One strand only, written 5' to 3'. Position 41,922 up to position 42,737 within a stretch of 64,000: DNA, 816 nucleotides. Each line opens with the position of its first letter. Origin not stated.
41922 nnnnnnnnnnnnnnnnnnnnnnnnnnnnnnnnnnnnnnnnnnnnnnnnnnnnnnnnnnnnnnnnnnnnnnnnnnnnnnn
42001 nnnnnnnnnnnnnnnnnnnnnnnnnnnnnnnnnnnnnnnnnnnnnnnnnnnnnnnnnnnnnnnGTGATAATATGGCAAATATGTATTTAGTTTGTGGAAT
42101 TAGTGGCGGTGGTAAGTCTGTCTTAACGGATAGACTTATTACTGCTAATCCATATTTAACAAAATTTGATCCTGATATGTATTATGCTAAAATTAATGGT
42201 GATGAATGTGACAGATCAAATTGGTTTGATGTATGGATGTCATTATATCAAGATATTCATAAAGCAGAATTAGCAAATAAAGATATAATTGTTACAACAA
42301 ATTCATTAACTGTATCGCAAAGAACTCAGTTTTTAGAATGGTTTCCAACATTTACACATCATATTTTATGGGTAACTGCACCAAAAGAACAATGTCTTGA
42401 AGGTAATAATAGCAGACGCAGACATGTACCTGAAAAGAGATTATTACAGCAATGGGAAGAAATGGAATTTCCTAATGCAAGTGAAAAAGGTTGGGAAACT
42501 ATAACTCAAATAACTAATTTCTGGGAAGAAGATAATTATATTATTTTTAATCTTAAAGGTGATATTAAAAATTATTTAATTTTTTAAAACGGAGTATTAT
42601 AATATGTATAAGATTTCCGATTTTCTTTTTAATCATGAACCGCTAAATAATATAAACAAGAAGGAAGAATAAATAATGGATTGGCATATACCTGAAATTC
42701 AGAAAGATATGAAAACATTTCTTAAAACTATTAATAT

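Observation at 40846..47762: Complete Preiss-Handler NAD+ salvage pathway on the element (PncA, PncB, P-loop kinase, NMNAT-NadE fusion): candidate NAD+-reconstitution counter-defence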

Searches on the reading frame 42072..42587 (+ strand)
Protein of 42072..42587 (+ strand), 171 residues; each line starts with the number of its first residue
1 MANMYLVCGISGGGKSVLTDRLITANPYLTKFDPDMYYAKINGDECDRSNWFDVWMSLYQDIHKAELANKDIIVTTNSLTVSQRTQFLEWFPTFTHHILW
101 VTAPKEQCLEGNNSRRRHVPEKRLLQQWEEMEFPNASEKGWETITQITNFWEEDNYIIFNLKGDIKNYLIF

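Call 3: search_protein_families(library=pfam, proteins=[window:42072-42587:+], max_evalue=0.01)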
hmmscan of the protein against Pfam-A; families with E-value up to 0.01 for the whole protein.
window:42072-42587:+ (171 aa): 1 family
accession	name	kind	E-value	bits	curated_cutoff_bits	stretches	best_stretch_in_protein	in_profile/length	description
PF13671.12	AAA_33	-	7.9e-13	49.4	27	1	5-134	2-143/143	AAA domain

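Call 4: search_protein_families(library=ncbifam, proteins=[window:42072-42587:+], max_evalue=0.01)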
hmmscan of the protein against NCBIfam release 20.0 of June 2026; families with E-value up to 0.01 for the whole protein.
window:42072-42587:+ (171 aa): 2 families
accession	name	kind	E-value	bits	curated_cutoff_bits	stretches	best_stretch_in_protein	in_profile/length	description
TIGR01313.1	therm_gnt_kin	subfamily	0.00021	21.1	113.75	1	6-144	2-145/164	gluconokinase, GntK/IdnK-type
TIGR03575.1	selen_PSTK_euk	equivalog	0.008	15.5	382.35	0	99-144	159-204/340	L-seryl-tRNA(Sec) kinase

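Call 7: search_protein_families(library=phrogs, proteins=[window:42072-42587:+], max_evalue=0.001)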
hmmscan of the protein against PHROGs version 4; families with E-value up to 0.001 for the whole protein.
window:42072-42587:+ (171 aa): 3 families
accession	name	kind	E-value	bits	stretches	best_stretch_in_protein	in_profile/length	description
phrog_505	-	other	1.5e-08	35.5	1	1-163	1-170/295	polynucleotide kinase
phrog_6931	-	unknown function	4.5e-05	23.8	1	2-145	185-337/343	-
phrog_2071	-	other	4.8e-05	24.3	1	2-131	16-141/282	ATPase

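Call 35: search_solved_structures(query=window:42072-42587:+, max_evalue=1, show_alignments=2)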
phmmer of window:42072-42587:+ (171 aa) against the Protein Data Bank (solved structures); distinct sequences matched with E-value up to 1: 3.
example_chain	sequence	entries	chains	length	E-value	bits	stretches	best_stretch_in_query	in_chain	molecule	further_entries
3zif_R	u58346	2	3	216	0.065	16.4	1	26-85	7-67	PVIII | Pre-hexon-linking protein VIII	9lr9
8ti9_E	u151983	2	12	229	0.75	13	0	99-151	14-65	Shedu protein SduA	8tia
7s8i_A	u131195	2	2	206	0.81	12.8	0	3-49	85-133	TRAV27_LC13 TCR ALPHA CHAIN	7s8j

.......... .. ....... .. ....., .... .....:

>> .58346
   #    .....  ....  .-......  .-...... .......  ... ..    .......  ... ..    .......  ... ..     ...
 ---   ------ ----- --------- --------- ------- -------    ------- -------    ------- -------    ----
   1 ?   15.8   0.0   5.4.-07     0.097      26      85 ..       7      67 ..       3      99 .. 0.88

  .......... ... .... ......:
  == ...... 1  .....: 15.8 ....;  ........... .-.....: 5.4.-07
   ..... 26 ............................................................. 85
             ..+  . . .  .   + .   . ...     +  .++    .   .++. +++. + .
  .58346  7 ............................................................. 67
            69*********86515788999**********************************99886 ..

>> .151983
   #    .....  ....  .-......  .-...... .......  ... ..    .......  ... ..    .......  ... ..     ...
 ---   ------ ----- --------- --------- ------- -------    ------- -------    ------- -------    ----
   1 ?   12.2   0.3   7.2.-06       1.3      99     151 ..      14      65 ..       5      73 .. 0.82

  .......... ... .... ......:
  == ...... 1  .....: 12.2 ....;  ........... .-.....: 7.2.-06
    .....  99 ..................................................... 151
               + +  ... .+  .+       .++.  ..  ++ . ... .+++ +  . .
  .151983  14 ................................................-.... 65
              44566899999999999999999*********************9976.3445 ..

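Call 38: find_homologous_proteins(query=window:42072-42587:+, max_evalue=0.001)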
Query window:42072-42587:+ (171 aa): 113 proteins with E <= 0.001 among 122 candidates.
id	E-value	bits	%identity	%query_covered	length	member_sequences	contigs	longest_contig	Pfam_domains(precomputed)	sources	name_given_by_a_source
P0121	1.4e-115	401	99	100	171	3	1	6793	PF13671.13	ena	-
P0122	5.9e-90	318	78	96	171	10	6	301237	PF13671.13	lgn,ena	-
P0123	2.0e-89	316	78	96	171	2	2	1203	PF13671.13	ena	-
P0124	6.6e-88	311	76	96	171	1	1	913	PF13671.13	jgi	jgi:predicted kinase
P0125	3.6e-85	302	74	96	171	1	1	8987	PF13671.13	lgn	-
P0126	7.4e-85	301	74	95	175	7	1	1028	PF13671.13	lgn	-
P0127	3.2e-84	299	72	99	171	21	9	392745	PF13671.13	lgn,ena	-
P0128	6.4e-83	295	74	98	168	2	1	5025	PF13671.13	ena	-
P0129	2.5e-81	290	69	99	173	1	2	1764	PF13671.13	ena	-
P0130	2.3e-79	283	68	99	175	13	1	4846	PF13671.13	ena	-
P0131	4.7e-79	282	68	99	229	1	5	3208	PF13671.13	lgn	-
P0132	7.4e-79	282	68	99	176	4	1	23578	PF13671.13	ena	-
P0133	1.0e-78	281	70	96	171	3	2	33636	PF13671.13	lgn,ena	-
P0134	1.4e-78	281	67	97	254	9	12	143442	PF13671.13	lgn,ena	-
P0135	2.8e-78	280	66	99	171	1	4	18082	PF13671.13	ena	-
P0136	3.1e-78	280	67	97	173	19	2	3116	PF13671.13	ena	-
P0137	3.9e-78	279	70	96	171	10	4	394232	PF13671.13,PF13238.13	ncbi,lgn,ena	-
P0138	5.8e-78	279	64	99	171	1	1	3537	PF13671.13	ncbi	-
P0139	6.4e-78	279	66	99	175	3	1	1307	PF13671.13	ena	-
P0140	1.3e-77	278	66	99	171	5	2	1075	PF13671.13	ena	-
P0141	1.4e-77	278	64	100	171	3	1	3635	PF13671.13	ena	-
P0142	2.4e-77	277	66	99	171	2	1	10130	PF13671.13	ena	-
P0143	7.2e-77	275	66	99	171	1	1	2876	PF13671.13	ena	-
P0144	7.4e-77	275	67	96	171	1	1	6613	PF13671.13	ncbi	-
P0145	8.4e-77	275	67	99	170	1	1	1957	PF13671.13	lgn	-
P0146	8.8e-77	275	66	99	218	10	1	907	PF13671.13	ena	-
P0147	1.5e-76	274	67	96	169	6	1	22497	PF13671.13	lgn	-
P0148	1.2e-75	271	65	99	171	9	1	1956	PF13671.13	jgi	jgi:predicted kinase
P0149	1.6e-75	271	67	99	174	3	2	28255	PF13671.13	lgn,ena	-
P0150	2.3e-75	270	65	99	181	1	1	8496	PF13671.13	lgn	-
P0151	2.5e-75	270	65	99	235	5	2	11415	PF13671.13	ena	-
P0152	3.4e-75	270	64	99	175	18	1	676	PF13671.13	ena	-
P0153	5.0e-75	269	64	99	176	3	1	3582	PF13671.13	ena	-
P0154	1.2e-74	268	66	99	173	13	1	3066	PF13671.13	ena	-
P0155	2.7e-74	267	66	97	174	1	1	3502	PF13671.13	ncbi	-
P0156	5.1e-74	266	63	98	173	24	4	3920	PF13671.13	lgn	-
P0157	6.4e-74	266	64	99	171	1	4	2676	PF13671.13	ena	-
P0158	6.6e-74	266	63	99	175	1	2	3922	PF13671.13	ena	-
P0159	9.2e-74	265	64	100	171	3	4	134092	PF13671.13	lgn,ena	-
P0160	1.3e-73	265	62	99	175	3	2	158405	PF13671.13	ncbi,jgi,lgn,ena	-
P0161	2.0e-73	264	63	99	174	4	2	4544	PF13671.13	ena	-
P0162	3.3e-73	263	63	99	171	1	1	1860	PF13671.13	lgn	-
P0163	3.4e-73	263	65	99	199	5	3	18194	PF13671.13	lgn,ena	-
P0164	8.6e-73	262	63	99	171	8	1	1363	PF13671.13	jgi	jgi:predicted kinase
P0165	9.2e-73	262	64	99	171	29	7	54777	PF13671.13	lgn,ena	-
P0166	1.3e-72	261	61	100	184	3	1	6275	PF13671.13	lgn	-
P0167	1.7e-72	261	63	100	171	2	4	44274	PF13671.13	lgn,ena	-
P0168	1.7e-72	261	65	99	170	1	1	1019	PF13671.13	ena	-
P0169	2.7e-72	260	63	98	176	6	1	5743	PF13671.13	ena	-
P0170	2.7e-72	260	61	99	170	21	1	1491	PF13671.13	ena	-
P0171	3.0e-72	260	58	100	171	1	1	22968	PF13671.13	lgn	-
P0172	5.1e-72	260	61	100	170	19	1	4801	PF13671.13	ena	-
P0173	1.5e-71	258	63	99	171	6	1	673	PF13671.13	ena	-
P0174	2.8e-71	257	64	100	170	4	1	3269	PF13671.13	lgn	-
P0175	7.2e-71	256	63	99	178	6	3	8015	PF13671.13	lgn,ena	-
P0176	1.3e-70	255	65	97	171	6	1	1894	PF13671.13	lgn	-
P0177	1.4e-70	255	63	100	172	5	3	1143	PF13671.13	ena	-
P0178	3.6e-70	254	60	99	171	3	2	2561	PF13671.13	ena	-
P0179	6.9e-70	253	64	100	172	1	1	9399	PF13671.13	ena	-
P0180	7.6e-70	252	62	100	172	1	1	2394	PF13671.13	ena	-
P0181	8.6e-70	252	62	99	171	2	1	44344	PF13671.13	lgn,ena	-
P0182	1.0e-69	252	63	96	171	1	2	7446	PF13671.13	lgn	-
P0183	1.4e-69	252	62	99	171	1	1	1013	PF13671.13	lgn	-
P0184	3.2e-69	250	62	97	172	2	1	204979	PF13671.13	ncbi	-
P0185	6.1e-69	250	63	99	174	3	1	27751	PF13671.13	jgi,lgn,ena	-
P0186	1.0e-68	249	62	99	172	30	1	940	PF13671.13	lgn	-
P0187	1.2e-68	249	62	100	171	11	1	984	PF13671.13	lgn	-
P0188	1.5e-68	248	64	99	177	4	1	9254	PF13671.13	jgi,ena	-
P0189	2.0e-68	248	59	99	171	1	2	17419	PF13671.13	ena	-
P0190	1.3e-67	245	57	100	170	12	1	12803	PF13671.13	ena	-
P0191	1.6e-67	245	64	97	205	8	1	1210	PF13671.13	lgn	-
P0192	3.1e-67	244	60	100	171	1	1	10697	PF13671.13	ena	-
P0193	4.4e-67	243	60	99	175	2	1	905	PF13671.13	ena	-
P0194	9.9e-67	242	60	97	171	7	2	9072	PF13671.13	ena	-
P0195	1.4e-66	242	61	99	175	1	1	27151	PF13671.13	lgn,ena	-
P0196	2.1e-66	241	61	99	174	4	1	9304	PF13671.13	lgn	-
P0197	3.5e-66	241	59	97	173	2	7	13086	PF13671.13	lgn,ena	-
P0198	4.0e-66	240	62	100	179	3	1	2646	PF13671.13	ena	-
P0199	4.7e-66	240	62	99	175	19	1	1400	PF13671.13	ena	-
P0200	7.8e-66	239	59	99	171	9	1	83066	PF13671.13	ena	-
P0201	8.2e-66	239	58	100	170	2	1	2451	PF13671.13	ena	-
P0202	8.3e-66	239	61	99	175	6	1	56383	PF13671.13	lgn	-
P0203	1.2e-65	239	59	99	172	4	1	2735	PF13671.13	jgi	jgi:predicted kinase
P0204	1.7e-65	238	61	99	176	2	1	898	PF13671.13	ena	-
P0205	3.1e-64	234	57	99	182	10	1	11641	PF13671.13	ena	-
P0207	4.6e-64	234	56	100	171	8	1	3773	PF13671.13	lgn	-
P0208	5.0e-64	233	59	99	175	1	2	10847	PF13671.13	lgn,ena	-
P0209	7.6e-64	233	59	100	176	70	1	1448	PF13671.13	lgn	-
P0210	2.7e-63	231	56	99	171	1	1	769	PF13671.13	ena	-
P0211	4.1e-63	231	56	99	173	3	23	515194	PF13671.13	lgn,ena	-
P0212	1.3e-62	229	58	99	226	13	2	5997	PF13671.13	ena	-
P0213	4.6e-62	227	55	99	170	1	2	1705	PF13671.13,PF13238.13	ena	-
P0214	4.8e-62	227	57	97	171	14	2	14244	PF13671.13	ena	-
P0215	5.5e-62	227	58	98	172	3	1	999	PF13671.13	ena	-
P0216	1.4e-61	225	56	100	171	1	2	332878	PF13671.13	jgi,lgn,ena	-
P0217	1.8e-61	225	55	99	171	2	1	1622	PF13671.13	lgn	-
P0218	3.0e-61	224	56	99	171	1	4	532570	PF13671.13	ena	-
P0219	3.2e-61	224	58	96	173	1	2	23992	PF13671.13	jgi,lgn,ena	-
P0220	1.0e-60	223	57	100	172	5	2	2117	PF13671.13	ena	-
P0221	8.7e-60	220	53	99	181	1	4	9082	PF13671.13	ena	-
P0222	1.2e-59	219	57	97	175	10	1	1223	PF13671.13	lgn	-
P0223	1.4e-59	219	53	100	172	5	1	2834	PF13671.13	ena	-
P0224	1.9e-59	219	53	99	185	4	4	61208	PF13671.13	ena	-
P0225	1.1e-57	213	52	98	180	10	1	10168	PF13671.13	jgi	-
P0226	1.5e-56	209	63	82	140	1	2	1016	PF13671.13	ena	-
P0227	1.7e-56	209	53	99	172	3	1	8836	PF13671.13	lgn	-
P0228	1.3e-48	183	58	76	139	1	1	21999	PF13671.13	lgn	-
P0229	8.8e-44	168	46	89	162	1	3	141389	PF13479.13,PF13671.13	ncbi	-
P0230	1.7e-41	160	51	81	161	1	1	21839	PF13671.13,PF08433.17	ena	-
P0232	1.1e-34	138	46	85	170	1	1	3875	PF13671.13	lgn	-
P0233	2.2e-34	137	46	87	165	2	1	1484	PF13479.13,PF13671.13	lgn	-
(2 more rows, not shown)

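Call 50: predict_structure(alignment_id=A2)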
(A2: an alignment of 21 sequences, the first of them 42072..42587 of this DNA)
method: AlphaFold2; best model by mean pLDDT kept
length: 171 residues; sequences in the alignment: 21
mean_pLDDT: 94.8   pTM: 0.90
mean pLDDT of the five models: 94.8, 94.1, 93.9, 93.6, 93.4
residues with pLDDT >= 90: 151; 70-90: 20; 50-70: 0; < 50: 0
segments of 3 or more residues with pLDDT < 50: none
pLDDT, mean of each block of 10 residues (from residue 1): 96 94 97 96 91 96 98 97 97 98 93 88 95 97 96 85 97 90
secondary structure, 60 per line:
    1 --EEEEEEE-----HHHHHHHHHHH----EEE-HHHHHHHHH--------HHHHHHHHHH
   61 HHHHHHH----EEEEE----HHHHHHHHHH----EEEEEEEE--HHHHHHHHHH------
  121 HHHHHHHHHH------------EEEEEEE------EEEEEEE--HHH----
elements in order: E3-9 H15-25 E30-32 H34-42 H51-67 E72-76 H81-90 E95-102 H105-114 H121-130 E143-149 E156-162

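Call 52: fold_search(model_id=the predicted structure, library=pdb)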
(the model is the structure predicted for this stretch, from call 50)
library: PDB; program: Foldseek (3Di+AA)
matches with E <= 10: 1480; with E <= 0.001: 276
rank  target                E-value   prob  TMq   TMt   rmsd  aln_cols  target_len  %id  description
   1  1ko5_A                1.4e-07  1.00  0.61  0.61   4.8       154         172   16  Crystal structure of gluconate kinase (released 2002-05-29)
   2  1knq_A                1.4e-07  1.00  0.58  0.58   4.5       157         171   18  Crystal structure of gluconate kinase (released 2002-05-29)
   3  4eun                  2.2e-07  1.00  0.63  0.63   5.1       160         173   18  Crystal structure of a sugar kinase (Target EFI-502144 from Janibacter sp. HTCC2649), unliganded structure (released 2012-05-16)
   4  4gp6_B                2.7e-07  1.00  0.73  0.74   2.6       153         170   18  Polynucleotide kinase (released 2012-11-14)
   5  4gp7_A                7.0e-07  1.00  0.69  0.69   3.0       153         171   18  Polynucleotide kinase (released 2012-11-14)
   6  9d8a                  7.0e-07  1.00  0.64  0.64   4.2       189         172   14  Structure of Rhizopus azygosporus Kinase in complex with GDP and MG (released 2024-09-11)
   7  3zvn_A                7.5e-07  1.00  0.67  0.32   3.3       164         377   16  The structural basis for substrate recognition by mammalian polynucleotide kinase 3' phosphatase (released 2011-11-16)
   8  1ko4_B                7.5e-07  1.00  0.58  0.60   4.4       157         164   16  Crystal structure of gluconate kinase (released 2002-05-29)
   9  2bdt                  8.0e-07  1.00  0.55  0.55   3.9       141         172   18  Crystal Structure of the Putative Gluconate Kinase from Bacillus halodurans, Northeast Structural Genomics Target BhR61 (released 2005-11-01)
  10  4gp6_A                9.1e-07  1.00  0.70  0.70   2.9       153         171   18  Polynucleotide kinase (released 2012-11-14)
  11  3a4l_A                9.7e-07  1.00  0.71  0.53   3.6       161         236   17  Crystal structure of archaeal O-phosphoseryl-tRNA(Sec) kinase (released 2009-10-20)
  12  6hvj                  1.3e-06  1.00  0.67  0.30   5.6       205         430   12  Human PFKFB3 in complex with a N-Aryl 6-Aminoquinoxaline inhibitor 3 (released 2018-11-14)
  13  1ko4_A                1.4e-06  1.00  0.57  0.60   4.3       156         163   17  Crystal structure of gluconate kinase (released 2002-05-29)
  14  4mde_A                1.5e-06  1.00  0.73  0.73   2.7       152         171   18  Structure of bacterial polynucleotide kinase product complex bound to GDP and DNA (released 2013-11-06)
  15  9drz_A                1.5e-06  1.00  0.66  0.69   3.8       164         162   15  Structure of Lichtheimia corymbifera Kinase in complex with GDP and MG (released 2024-10-16)
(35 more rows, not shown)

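Call 68: find_encoding_contigs(protein=P0218, flank=8000, max_places=1)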
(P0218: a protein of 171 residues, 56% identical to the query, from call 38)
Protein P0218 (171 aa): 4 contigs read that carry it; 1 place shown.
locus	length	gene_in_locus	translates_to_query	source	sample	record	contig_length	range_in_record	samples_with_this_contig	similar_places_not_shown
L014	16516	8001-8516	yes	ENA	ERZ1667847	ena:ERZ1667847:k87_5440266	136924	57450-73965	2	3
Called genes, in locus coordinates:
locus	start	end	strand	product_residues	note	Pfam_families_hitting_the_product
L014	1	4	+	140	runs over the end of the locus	PF08719:NADAR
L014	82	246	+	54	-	-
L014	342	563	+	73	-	-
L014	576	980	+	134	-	-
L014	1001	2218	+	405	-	PF17767:NAPRTase_N, PF04095:NAPRTase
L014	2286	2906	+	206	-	-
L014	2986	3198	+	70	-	-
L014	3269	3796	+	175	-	-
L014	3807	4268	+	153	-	-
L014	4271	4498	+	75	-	-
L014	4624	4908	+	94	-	PF07650:KH_2 (faint)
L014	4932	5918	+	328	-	-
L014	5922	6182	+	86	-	-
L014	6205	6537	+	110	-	-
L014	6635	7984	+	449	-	-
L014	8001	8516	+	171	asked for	PF13671:AAA_33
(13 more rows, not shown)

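Call 69: find_encoding_contigs(protein=P0229, flank=8000, max_places=1)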
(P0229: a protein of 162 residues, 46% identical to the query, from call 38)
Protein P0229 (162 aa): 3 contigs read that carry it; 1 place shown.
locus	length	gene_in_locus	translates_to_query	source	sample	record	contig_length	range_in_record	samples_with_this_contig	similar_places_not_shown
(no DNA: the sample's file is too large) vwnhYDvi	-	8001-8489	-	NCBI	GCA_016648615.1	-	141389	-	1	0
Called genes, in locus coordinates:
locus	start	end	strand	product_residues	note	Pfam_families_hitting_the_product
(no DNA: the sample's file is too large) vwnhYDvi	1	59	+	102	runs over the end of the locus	-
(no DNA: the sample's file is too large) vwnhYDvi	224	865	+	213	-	-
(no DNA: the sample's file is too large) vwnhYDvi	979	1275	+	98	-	-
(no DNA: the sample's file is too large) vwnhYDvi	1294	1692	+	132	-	-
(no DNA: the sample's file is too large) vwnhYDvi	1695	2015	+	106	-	-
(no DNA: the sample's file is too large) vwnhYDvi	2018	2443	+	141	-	-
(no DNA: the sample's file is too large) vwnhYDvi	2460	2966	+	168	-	PF07155:ECF-ribofla_trS, PF12822:ECF_trnsprt (weak)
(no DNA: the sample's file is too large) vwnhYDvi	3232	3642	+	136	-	-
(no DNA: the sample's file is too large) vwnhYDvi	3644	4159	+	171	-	PF01981:PTH2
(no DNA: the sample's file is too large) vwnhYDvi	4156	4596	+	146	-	-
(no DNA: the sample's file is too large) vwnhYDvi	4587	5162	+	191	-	-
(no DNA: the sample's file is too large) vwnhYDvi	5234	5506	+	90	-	-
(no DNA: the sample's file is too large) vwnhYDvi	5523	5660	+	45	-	-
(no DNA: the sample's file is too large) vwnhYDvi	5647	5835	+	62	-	-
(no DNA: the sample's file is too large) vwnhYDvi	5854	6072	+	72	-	-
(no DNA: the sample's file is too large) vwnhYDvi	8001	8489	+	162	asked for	PF13479:AAA_24 (weak), PF13671:AAA_33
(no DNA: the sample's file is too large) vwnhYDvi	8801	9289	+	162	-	PF08433:KTI12 (weak), PF13671:AAA_33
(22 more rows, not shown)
